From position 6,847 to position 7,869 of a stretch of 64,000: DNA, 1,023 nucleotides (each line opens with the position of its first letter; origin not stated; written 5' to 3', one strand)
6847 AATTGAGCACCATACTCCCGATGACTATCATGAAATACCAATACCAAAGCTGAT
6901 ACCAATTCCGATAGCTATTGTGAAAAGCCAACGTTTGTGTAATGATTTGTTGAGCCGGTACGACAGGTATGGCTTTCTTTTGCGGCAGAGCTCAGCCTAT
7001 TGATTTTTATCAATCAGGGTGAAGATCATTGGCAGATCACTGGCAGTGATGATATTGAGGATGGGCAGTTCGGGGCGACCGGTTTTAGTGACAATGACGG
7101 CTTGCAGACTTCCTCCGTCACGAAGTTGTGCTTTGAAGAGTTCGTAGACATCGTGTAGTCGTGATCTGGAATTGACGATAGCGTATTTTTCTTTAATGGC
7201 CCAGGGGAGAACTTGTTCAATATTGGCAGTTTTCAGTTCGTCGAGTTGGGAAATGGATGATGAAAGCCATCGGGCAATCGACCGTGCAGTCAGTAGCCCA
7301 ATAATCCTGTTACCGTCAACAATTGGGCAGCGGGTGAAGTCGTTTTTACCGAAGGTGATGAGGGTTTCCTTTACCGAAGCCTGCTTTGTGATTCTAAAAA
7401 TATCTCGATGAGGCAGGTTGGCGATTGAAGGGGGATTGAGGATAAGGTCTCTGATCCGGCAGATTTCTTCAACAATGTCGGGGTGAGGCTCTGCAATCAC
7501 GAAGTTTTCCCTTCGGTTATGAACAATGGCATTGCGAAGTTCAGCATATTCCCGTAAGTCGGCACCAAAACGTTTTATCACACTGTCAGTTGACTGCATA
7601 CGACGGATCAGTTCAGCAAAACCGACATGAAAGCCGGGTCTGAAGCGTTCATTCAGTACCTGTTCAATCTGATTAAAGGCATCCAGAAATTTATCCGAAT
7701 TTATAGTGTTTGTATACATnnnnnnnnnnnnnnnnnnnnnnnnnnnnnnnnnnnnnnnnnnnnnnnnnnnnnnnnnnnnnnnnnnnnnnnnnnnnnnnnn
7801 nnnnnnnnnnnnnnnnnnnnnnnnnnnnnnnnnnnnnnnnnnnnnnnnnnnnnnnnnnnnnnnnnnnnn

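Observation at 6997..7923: HEPN-like (RNAIVH) domain fused to a CBS pair in an ORF-poor accessory patch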

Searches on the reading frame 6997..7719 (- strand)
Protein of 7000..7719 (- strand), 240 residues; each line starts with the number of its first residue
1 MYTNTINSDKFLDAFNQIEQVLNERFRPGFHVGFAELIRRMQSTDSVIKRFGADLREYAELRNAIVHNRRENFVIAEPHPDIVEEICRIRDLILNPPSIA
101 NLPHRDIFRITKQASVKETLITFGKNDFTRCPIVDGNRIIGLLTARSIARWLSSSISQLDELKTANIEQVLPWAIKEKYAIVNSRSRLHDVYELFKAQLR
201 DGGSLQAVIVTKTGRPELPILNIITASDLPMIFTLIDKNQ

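Call 6: find_homologous_proteins(query=window:7000-7719:-)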
Query seq(240 aa) (240 aa): 74 proteins with E <= 0.001 among 413 candidates.
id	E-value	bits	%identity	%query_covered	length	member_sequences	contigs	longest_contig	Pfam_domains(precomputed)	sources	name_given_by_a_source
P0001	1.3e-153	527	100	100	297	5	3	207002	PF00571.34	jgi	-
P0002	3.6e-131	454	85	100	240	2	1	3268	PF00571.34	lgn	-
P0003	3.5e-130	450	83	100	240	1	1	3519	PF00571.34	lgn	-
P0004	1.2e-103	364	68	99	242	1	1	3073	PF00571.34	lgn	-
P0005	1.1e-100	354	65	99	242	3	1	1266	PF00571.34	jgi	-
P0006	6.2e-94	332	64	98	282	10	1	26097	PF00571.34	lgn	-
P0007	1.5e-90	321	60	97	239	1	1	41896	PF00571.34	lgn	-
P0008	4.5e-68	247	48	99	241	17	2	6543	PF00571.34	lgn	-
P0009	2.6e-63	232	62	70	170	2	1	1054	PF00571.34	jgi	-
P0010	3.4e-61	225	47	97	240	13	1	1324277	PF00571.34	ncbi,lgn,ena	-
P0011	1.4e-60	223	45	98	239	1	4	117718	PF00571.34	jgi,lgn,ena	-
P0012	7.1e-56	207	44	97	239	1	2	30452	PF00571.34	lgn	-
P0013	2.4e-54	202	42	98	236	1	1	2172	PF00571.34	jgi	-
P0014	3.7e-54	202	42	98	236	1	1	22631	PF00571.34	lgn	-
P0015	1.1e-50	190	38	100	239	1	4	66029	PF00571.34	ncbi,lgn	-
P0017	2.4e-36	144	37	96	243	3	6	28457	PF00571.34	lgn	-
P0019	1.4e-35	141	33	95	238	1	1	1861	PF00571.34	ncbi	-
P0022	2.7e-34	137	35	97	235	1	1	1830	PF00571.34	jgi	jgi:CBS domain-containing protein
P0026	2.3e-33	134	35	97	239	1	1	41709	PF00571.34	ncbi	-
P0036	5.1e-32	129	35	95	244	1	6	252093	PF00571.34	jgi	jgi:CBS domain-containing protein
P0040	1.4e-31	128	33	96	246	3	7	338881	PF00571.34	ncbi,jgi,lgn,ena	jgi:predicted transcriptional regulator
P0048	1.2e-29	122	35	95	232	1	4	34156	-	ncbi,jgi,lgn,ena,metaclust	ncbi:MAG TPA: hypothetical protein VIK08_00020 [Candidatus Limnocylindrales bacterium]|metaclust:\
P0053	1.3e-28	118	31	95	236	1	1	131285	PF00571.34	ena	-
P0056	5.5e-27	113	31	96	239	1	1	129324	PF00571.34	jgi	jgi:hypothetical protein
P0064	1.4e-22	98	30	94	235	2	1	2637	PF00571.34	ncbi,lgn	-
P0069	5.5e-20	90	28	93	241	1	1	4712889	PF00571.34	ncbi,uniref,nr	ncbi:CBS domain-containing protein [Cytobacillus gottheilii]|uniref:CBS domain-containing protein n=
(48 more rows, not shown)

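Call 7: search_solved_structures(query=window:7000-7719:-, max_evalue=1, show_alignments=2)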
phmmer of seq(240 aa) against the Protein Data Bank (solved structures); distinct sequences matched with E-value up to 1: 24.
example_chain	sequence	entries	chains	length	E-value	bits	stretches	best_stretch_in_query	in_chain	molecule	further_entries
3kh5_A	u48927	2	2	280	4.7e-13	52.5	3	104-171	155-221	protein MJ1225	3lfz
3kpc_A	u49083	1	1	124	0.00078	22.3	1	114-167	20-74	Uncharacterized protein MJ0100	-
3kpb_A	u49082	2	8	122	0.00089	22.2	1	114-167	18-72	Uncharacterized protein MJ0100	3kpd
5g5r_A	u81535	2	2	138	0.001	22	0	105-148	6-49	SITE-2 PROTEASE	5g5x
9znf_5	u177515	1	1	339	0.001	22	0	96-172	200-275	CBS domain-containing protein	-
4fry_A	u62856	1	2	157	0.0016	21.4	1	105-175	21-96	Putative signal-transduction protein with CBS domains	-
5awe_A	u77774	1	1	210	0.0028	20.5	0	113-156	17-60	Putative acetoin utilization protein, acetoin dehydrogenase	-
1xkf_A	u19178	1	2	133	0.0033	20.3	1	97-152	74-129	hypothetical protein RV2626C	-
1y5h_A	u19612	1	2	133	0.0033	20.3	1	98-152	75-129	hypothetical protein RV2626C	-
1pvm_A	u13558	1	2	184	0.017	18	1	105-155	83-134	conserved hypothetical protein Ta0289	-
2qh1_A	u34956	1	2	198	0.021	17.7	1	105-155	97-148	Hypothetical protein Ta0289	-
2o16_A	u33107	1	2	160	0.042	16.7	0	99-148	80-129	Acetoin utilization protein AcuB, putative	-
2ef7_A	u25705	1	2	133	0.082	15.7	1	106-166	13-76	Hypothetical protein ST2348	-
9sr9_H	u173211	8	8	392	0.095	15.5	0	106-153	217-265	Dehydrogenase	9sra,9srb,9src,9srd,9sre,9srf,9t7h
2cu0_A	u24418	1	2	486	0.12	15.2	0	104-150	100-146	Inosine-5'-monophosphate dehydrogenase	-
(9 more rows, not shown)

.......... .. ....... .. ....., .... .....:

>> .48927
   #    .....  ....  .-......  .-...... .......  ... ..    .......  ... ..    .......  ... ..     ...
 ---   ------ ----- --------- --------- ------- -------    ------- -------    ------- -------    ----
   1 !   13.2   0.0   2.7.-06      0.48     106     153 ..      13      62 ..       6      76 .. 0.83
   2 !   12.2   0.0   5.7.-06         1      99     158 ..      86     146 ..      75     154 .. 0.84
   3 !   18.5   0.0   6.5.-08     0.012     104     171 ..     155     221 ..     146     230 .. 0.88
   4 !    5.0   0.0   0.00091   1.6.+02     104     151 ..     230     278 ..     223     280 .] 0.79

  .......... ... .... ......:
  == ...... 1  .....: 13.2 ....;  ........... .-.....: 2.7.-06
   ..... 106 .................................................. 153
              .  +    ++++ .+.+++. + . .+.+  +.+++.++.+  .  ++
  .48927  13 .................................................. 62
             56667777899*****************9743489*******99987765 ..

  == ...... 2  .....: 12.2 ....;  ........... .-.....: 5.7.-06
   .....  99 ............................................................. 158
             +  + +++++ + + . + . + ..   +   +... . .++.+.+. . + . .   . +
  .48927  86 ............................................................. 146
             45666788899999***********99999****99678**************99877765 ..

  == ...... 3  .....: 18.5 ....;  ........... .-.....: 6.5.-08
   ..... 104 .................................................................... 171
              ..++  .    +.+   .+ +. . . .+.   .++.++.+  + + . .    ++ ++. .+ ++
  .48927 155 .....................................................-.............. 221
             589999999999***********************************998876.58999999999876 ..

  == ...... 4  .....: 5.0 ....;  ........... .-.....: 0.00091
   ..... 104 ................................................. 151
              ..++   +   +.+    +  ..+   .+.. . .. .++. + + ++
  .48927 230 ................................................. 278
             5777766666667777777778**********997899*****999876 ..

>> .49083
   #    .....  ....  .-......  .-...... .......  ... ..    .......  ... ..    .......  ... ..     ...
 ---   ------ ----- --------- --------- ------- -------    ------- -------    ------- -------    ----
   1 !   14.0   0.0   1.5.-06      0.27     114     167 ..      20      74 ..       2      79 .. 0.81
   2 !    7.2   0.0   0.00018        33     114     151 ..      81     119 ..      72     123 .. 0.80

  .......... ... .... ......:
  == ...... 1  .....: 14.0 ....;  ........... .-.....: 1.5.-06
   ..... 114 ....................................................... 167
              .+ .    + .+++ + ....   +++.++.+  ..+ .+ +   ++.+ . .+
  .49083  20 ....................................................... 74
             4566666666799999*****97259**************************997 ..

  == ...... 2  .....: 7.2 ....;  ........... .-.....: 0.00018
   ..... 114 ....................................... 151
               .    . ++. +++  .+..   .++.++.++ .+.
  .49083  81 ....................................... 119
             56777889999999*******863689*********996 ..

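Call 9: search_protein_families(library=pfam, alignment_id=A1, max_evalue=1)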
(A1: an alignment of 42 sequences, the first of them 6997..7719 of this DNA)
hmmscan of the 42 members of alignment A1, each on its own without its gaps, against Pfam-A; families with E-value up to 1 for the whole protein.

A. member 1, window:6997-7719:- (240 aa): 2 families
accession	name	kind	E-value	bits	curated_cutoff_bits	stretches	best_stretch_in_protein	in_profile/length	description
PF00571.33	CBS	-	7.8e-08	33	24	1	100-153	2-56/57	CBS domain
PF18730.6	HEPN_Cthe2314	-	0.2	12.1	27.1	1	14-71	60-127/174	Cthe_2314-like HEPN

B. families by the number of members that match (of 42 scanned): 36 families (the first 25 are shown)
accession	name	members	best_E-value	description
PF00571.33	CBS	42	1.5e-15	CBS domain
PF01934.22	HepT-like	11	0.00024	Ribonuclease HepT-like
PF18735.6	HEPN_RiboL-PSP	11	0.00047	RiboL-PSP-HEPN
PF18730.6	HEPN_Cthe2314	5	0.055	Cthe_2314-like HEPN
PF01590.32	GAF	4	0.0069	GAF domain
PF22266.2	DUF6953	3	0.00026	Family of unknown function (DUF6953)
PF13874.11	Nup54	3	0.019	Nucleoporin complex subunit 54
PF12358.13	DUF3644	3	0.13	Domain of unknown function (DUF3644)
PF01231.23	IDO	2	0.013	Indoleamine 2,3-dioxygenase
PF17705.6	DUF5551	1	0.037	Family of unknown function (DUF5551)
PF00696.33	AA_kinase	1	0.044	Amino acid kinase family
PF22726.1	NCAB2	1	0.046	NACHT C-terminal Alpha/Beta 2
PF06840.17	PDC10_C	1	0.055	Programmed cell death protein 10, C-terminal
PF06133.16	Com_YlbF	1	0.073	Control of competence regulator ComK, YlbF/YmcA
PF21109.2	Stonustoxin_helical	1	0.077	Stonustoxin helical domain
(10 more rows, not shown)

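Call 18: predict_structure(alignment_id=A1)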
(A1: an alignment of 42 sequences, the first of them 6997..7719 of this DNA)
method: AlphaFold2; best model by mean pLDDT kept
length: 240 residues; sequences in the alignment: 42
mean_pLDDT: 91.6   pTM: 0.83
mean pLDDT of the five models: 91.6, 90.8, 90.3, 89.4, 89.2
residues with pLDDT >= 90: 195; 70-90: 31; 50-70: 11; < 50: 3
segments of 3 or more residues with pLDDT < 50: none
pLDDT, mean of each block of 10 residues (from residue 1): 75 97 87 93 93 96 82 78 96 94 92 96 93 98 96 86 93 97 96 93 95 97 95 79
secondary structure, 60 per line:
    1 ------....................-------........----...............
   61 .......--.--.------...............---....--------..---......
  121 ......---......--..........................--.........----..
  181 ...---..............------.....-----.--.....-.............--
elements in order: H7-26 H34-41 H46-67 H80-94 H116-126 E130-135 E138-144 H145-163 H167-174 E179-183 H188-200 E207-211 E220-224 H226-238

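Call 21: fold_search(model_id=the predicted structure, library=pdb)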
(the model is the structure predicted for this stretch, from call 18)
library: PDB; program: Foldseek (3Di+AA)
matches with E <= 10: 577; with E <= 0.001: 284
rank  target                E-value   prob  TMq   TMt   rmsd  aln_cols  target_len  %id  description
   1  5awe                  1.9e-07  1.00  0.44  0.51   3.1       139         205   16  Crystal structure of a hypothetical protein, TTHA0829 from Thermus thermophilus HB8, composed of cystathionine-beta-synt (released 2016-05-18)
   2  1yav_B                1.0e-06  1.00  0.42  0.69   3.8       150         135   12  Crystal structure of CBS domain-containing protein ykuL from Bacillus subtilis (released 2004-12-28)
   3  9s4x_B                1.2e-06  1.00  0.45  0.53   2.4       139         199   16  AcuB from Geobacillus stearothermophilus with ADP (released 2026-02-25)
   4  6yja_A                1.5e-06  1.00  0.43  0.68   3.9       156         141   15  DarB fom B. subtilis in complex with c-di-AMP (released 2021-04-14)
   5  9s52_B                1.6e-06  1.00  0.44  0.53   2.5       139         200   16  AcuB from Geobacillus stearothermophilus with AMP (released 2026-02-25)
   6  4fry_A                1.6e-06  1.00  0.42  0.69   3.5       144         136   19  The structure of a putative signal-transduction protein with CBS domains from Burkholderia ambifaria MC40-6 (released 2012-07-11)
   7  4fry_B                1.9e-06  1.00  0.41  0.66   3.5       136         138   19  The structure of a putative signal-transduction protein with CBS domains from Burkholderia ambifaria MC40-6 (released 2012-07-11)
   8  6yj9_A                1.9e-06  1.00  0.43  0.67   4.0       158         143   14  DarB in complex with 3'3'cGAMP (released 2021-04-14)
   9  9s52_A                2.0e-06  1.00  0.45  0.51   3.0       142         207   18  AcuB from Geobacillus stearothermophilus with AMP (released 2026-02-25)
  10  2pfi_B                2.0e-06  1.00  0.40  0.58   4.6       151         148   16  Crystal structure of the cytoplasmic domain of the human chloride channel ClC-Ka (released 2007-06-19)
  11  9s4z_B                2.3e-06  1.00  0.44  0.53   2.3       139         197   15  AcuB from Geobacillus stearothermophilus with AMP and ADP (released 2026-02-25)
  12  9s4v_B                2.3e-06  1.00  0.45  0.49   3.4       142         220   15  AcuB from Bacillus subtilis with AMP and ADP (released 2026-02-25)
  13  9s4v_A                2.4e-06  1.00  0.45  0.49   3.6       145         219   15  AcuB from Bacillus subtilis with AMP and ADP (released 2026-02-25)
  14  2ef7_A                2.4e-06  1.00  0.42  0.73   3.2       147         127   15  Crystal structure of ST2348, a hypothetical protein with CBS domains from Sulfolobus tokodaii strain7 (released 2007-08-21)
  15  9s51_A                2.6e-06  1.00  0.45  0.53   2.7       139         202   16  AcuB from Geobacillus stearothermophilus with ADP and ATP (released 2026-02-25)
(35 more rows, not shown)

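Call 22: find_encoding_contigs(protein=P0010, flank=6000, max_places=3)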
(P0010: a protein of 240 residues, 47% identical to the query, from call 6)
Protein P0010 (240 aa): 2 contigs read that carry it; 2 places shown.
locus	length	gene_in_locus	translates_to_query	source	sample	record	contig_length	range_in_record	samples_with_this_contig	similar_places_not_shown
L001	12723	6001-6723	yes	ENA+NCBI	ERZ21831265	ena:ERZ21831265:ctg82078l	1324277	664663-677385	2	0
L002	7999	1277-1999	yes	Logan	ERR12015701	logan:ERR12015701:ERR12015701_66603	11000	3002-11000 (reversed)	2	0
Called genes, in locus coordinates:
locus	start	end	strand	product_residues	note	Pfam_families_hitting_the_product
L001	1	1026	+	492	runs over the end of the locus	PF00044:Gp_dh_N, PF02800:Gp_dh_C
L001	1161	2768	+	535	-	PF06418:CTP_synth_N, PF00117:GATase, PF07722:Peptidase_C26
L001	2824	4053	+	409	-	PF00890:FAD_binding_2 (weak), PF01134:GIDA (faint), PF01266:DAO, PF01494:FAD_binding_3, PF03486:HI0933_like (weak), PF07992:Pyr_redox_2 (weak), PF13450:NAD_binding_8 (weak), PF22578:GGR_cat, +2 more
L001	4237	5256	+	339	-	PF06580:His_kinase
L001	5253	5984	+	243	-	PF00072:Response_reg, PF04397:LytTR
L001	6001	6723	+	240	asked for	PF00571:CBS (faint)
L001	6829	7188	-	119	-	PF00085:Thioredoxin, PF13098:Thioredoxin_2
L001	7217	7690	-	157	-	PF00085:Thioredoxin, PF00578:AhpC-TSA (faint), PF13098:Thioredoxin_2, PF13905:Thioredoxin_8 (faint), PF04756:OST3_OST6 (weak)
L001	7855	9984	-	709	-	PF13734:Inhibitor_I69, PF01640:Peptidase_C10, PF00431:CUB, PF18962:Por_Secre_tail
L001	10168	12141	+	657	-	PF00535:Glycos_transf_2, PF13641:Glyco_tranf_2_3, PF13632:Glyco_trans_2_3 (faint), PF13727:CoA_binding_3 (weak)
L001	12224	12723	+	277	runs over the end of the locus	PF00929:RNase_T, PF20600:ExoX-like_C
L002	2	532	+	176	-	?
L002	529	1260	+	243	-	PF00072:Response_reg, PF04397:LytTR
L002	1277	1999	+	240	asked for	PF00571:CBS (faint)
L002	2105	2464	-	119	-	PF00085:Thioredoxin, PF13098:Thioredoxin_2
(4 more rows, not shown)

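Call 27: find_encoding_contigs(protein=P0040, flank=5000, max_places=3)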
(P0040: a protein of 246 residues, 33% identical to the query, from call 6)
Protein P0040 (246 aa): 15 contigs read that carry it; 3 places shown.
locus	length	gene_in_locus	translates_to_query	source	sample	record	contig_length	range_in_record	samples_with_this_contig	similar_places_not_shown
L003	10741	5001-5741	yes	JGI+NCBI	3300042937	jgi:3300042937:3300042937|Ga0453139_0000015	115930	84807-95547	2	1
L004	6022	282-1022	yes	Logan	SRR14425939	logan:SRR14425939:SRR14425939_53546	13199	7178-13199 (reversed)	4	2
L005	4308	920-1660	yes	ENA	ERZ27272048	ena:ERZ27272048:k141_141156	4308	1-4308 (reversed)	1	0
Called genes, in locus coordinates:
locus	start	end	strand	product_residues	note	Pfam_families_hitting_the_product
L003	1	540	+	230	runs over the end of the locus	PF00990:GGDEF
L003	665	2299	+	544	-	PF00501:AMP-binding, PF13193:AMP-binding_C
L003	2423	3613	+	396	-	PF00890:FAD_binding_2, PF01134:GIDA (faint), PF01266:DAO (faint), PF03486:HI0933_like, PF07992:Pyr_redox_2 (weak), PF12831:FAD_oxidored, PF13738:Pyr_redox_3 (faint), PF22780:HI0933_like_1st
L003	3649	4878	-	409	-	-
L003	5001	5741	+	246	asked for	PF00571:CBS (faint)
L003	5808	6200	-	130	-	-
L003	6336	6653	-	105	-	-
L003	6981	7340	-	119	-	-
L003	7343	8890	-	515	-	PF07719:TPR_2 (faint), PF24885:TPR_NPHP3 (weak), PF13424:TPR_12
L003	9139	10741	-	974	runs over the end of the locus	PF13231:PMT_2 (weak)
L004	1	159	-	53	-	?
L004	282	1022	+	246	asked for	PF00571:CBS (faint)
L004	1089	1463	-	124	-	-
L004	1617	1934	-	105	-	-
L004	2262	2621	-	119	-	-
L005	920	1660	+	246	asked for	PF00571:CBS (faint)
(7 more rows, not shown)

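Call 28: find_encoding_contigs(protein=P0069, flank=5000, max_places=2)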
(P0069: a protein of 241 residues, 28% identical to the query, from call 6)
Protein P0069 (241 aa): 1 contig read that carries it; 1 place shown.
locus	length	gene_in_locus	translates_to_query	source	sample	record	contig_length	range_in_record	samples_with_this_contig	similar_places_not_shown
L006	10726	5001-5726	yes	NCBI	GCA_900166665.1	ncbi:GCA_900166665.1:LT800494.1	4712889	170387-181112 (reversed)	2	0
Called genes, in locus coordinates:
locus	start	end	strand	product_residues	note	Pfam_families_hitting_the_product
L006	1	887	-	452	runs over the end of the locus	PF00860:Xan_ur_permease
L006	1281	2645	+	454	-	PF01979:Amidohydro_1, PF07969:Amidohydro_3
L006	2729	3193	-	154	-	PF06983:3-dmu-9_3-mt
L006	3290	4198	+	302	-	PF08220:HTH_DeoR (weak), PF08279:HTH_11, PF13280:WYL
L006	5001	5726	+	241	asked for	PF00571:CBS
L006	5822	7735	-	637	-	PF02254:TrkA_N (faint)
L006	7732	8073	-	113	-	PF02026:RyR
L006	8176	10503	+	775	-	PF01582:TIR (weak), PF08937:ThsB_TIR (faint), PF13676:TIR_2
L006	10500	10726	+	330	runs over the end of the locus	-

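Call 29: find_encoding_contigs(protein=P0015, flank=5000, max_places=2)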
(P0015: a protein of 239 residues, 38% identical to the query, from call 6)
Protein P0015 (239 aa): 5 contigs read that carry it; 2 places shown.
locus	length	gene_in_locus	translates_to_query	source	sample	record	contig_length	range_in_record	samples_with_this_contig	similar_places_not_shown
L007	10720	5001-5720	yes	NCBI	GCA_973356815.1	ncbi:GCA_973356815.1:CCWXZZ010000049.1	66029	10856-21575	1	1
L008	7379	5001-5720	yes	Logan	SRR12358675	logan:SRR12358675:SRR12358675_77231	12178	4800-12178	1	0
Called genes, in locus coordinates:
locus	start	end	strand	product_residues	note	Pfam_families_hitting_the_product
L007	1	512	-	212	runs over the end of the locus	-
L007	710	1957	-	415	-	PF12704:MacB_PCD, PF02687:FtsX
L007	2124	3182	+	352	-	-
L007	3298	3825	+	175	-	PF07929:PRiA4_ORF3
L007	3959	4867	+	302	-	PF01745:IPT, PF01715:IPPT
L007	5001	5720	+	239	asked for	PF00571:CBS (weak)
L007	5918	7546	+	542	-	PF00171:Aldedh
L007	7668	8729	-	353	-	PF01595:CNNM, PF00571:CBS (weak)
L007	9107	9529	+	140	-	PF04246:RseC_MucC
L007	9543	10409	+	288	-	PF04060:FeS, PF12838:Fer4_7, PF00037:Fer4, PF13237:Fer4_10, PF12838:Fer4_7, PF13187:Fer4_9, PF14697:Fer4_21, PF00037:Fer4, +14 more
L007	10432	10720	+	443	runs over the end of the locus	PF13375:RnfC_N, PF01512:Complex1_51K, PF10531:SLBB, PF12838:Fer4_7 (weak), PF13183:Fer4_8 (weak), PF13187:Fer4_9 (weak), PF13237:Fer4_10, PF13534:Fer4_17 (weak), +4 more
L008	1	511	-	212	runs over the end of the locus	-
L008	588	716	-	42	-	-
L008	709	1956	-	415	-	PF12704:MacB_PCD, PF02687:FtsX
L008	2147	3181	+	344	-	-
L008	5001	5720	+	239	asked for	PF00571:CBS (weak)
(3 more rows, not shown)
